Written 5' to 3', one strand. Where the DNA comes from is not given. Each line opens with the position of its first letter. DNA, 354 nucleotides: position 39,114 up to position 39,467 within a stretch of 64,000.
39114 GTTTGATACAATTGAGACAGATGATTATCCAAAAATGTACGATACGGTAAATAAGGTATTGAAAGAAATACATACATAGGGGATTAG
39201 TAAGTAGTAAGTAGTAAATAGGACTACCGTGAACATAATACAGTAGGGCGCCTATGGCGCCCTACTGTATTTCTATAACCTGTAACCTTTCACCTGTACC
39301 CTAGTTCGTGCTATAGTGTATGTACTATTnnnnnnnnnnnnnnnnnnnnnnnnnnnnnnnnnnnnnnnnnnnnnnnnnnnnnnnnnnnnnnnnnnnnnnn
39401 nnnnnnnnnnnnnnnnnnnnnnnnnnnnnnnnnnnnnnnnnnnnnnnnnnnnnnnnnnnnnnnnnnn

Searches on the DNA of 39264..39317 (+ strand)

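Call 87: build_rna_model(alignment_id=A2, structure=none)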
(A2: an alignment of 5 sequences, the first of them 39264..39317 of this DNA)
Model R1 built from alignment A2 (5 sequences, 54 columns); structure: none (sequence only).
model positions 54; base pairs 0; branch points 0; effective number of sequences 5; information 0.865 bits per position. No base pairs: searches with it score sequence only.

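Call 88: search_with_rna_model(model_id=R1, sources=[window, L048, L109, L110, L111, L108, L051, L032, L052, L053, L050, L054], max_evalue=10, show_alignments=0)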
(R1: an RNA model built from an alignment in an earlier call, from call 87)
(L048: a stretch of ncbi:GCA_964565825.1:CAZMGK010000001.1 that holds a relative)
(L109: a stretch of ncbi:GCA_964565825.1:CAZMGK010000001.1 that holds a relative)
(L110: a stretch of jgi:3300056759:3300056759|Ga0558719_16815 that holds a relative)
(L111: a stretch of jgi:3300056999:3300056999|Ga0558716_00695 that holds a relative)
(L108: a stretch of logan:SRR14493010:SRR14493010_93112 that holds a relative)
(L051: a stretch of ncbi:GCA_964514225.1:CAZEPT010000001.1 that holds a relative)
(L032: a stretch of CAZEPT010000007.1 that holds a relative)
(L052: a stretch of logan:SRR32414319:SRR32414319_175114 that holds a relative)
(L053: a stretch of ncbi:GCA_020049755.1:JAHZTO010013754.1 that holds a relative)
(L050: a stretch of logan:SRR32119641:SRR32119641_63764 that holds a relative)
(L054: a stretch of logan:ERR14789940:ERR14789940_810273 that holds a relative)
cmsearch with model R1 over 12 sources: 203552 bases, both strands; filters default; matches with E-value up to 10: 11.
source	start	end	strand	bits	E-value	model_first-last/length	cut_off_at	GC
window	39266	39317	+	57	3.1e-16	3-54/54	-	0.38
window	60565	60616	+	53.8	3.2e-15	3-54/54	-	0.35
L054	882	933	+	53.8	3.3e-15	3-54/54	-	0.4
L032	5112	5163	-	53.5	4e-15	3-54/54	-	0.38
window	57225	57276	+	51.3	1.9e-14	3-54/54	-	0.44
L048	17738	17774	-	25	3.7e-06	4-40/54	-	0.46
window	57146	57181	-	19.4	0.00022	5-40/54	-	0.31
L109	9875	9902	+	18.9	0.00029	3-30/54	-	0.32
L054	807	841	-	14.7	0.0065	6-40/54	-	0.43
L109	9943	9973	+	12.9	0.024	24-54/54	-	0.26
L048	9944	9994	+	12.5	0.032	4-54/54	-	0.29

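Call 93: search_with_rna_model(model_id=R1, sources=[L115, L116], max_evalue=10)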
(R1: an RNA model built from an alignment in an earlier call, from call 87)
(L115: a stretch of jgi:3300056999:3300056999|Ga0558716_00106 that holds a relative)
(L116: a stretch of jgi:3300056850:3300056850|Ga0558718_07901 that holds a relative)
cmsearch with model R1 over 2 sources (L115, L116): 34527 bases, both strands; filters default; matches with E-value up to 10: 0.
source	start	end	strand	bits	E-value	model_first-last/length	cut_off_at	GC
